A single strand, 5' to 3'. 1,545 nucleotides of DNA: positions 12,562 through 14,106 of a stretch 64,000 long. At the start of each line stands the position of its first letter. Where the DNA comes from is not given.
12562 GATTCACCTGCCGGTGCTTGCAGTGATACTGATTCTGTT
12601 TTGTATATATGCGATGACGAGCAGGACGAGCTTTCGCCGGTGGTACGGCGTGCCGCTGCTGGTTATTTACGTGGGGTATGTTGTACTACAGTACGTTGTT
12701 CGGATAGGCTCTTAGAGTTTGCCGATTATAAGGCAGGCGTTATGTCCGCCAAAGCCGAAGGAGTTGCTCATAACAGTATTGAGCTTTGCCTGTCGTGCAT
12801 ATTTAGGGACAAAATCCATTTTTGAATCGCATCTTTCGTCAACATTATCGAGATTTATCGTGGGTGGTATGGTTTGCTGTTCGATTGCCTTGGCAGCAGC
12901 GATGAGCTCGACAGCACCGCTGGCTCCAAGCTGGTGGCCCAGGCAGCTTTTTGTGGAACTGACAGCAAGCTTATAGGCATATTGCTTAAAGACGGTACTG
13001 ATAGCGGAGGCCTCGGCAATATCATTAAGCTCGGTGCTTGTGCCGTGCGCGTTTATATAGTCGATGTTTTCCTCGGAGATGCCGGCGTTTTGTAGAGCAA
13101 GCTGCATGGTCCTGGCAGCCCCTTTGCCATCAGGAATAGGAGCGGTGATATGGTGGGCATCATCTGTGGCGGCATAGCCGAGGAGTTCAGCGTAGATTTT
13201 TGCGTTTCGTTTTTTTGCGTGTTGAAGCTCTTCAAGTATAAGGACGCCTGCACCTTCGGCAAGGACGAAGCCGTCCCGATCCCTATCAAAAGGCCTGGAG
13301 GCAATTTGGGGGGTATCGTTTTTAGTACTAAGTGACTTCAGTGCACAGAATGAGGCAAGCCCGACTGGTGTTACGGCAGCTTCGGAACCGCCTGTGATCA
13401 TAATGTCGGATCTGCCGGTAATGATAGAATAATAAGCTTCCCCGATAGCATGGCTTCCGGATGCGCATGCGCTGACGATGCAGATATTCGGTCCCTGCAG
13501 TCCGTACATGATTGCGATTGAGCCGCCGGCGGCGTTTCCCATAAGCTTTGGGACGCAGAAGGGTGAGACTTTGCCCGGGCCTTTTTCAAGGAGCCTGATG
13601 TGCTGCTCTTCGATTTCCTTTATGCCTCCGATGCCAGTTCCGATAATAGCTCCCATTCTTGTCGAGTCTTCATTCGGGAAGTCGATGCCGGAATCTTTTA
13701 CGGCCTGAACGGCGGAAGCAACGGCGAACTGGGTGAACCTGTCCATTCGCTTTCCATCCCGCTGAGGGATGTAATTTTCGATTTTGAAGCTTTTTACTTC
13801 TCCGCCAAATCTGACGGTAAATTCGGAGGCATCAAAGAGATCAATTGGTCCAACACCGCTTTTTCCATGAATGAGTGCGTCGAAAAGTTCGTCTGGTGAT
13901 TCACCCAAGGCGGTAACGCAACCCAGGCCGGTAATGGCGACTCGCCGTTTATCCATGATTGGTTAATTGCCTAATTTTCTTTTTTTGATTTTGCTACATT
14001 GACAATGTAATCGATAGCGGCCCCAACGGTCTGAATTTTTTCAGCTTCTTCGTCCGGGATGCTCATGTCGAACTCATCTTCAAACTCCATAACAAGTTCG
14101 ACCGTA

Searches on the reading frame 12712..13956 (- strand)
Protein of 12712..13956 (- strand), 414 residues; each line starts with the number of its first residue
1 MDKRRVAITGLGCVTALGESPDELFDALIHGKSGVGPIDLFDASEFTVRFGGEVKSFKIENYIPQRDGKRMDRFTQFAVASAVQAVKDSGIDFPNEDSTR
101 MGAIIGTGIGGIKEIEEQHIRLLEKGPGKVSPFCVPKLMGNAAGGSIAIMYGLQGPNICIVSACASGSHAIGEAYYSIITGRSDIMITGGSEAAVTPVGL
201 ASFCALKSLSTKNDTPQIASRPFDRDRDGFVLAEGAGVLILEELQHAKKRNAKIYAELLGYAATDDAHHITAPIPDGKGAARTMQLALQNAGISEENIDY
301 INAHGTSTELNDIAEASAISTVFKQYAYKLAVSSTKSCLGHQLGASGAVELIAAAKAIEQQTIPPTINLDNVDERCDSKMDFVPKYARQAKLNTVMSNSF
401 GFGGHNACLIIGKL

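Call 51: search_protein_families(library=ncbifam, max_evalue=0.01, proteins=[window:12712-13956:-])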
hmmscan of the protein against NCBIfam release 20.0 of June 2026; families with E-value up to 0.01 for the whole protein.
window:12712-13956:- (414 aa): 43 families (the best 25 are shown)
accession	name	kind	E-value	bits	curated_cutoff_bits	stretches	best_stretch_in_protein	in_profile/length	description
TIGR03150.1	fabF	equivalog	4.4e-180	598.7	493.75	1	4-411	1-406/407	beta-ketoacyl-ACP synthase II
NF005589.0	PRK07314.1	subfamily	1e-175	584.4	387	1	1-413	1-411/413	beta-ketoacyl-ACP synthase II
NF004970.0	PRK06333.1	subfamily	4.1e-148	493.7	525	1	1-412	1-420/424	beta-ketoacyl-ACP synthase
NF006274.0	PRK08439.1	equivalog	7.6e-139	463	621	1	4-413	2-405/406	beta-ketoacyl-ACP synthase II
NF006434.0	PRK08722.1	equivalog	2e-136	455.1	759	1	1-413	1-413/414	beta-ketoacyl-ACP synthase II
NF006587.0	PRK09116.1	equivalog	2.8e-101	339.2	470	1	4-413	2-406/408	beta-ketoacyl-ACP synthase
NF005916.1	PRK07910.1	equivalog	2.6e-99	333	560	1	5-413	13-417/418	KasA/KasB family beta-ketoacyl-ACP synthase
NF005935.0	PRK07967.1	equivalog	2e-98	329.9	630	1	4-413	2-403/406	beta-ketoacyl-ACP synthase I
NF005076.0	PRK06501.1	equivalog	5.7e-92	308.8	629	2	146-412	157-421/425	beta-ketoacyl-ACP synthase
NF006618.0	PRK09185.1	subfamily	1.6e-77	261.2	407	1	5-413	4-392/394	beta-ketoacyl-ACP synthase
NF004618.0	PRK05952.1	equivalog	4.3e-73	246.4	455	1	5-413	3-382/384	beta-ketoacyl-ACP synthase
NF005490.0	PRK07103.1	equivalog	2e-72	244.5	445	1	3-412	3-411/414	polyketide beta-ketoacyl:acyl carrier protein synthase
NF058662.1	cispenta_AmcF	equivalog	2e-68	231.1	325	2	146-411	111-367/369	cispentacin biosynthesis acyltransferase subunit AmcF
NF045894.1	PKS_plus_SDR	equivalog_domain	1.1e-43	149.1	1740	1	64-411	80-424/1515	type I polyketide synthase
NF040607.1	mycolic_Pks13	equivalog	2.5e-38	131.3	2100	1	145-411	252-523/1680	polyketide synthase Pks13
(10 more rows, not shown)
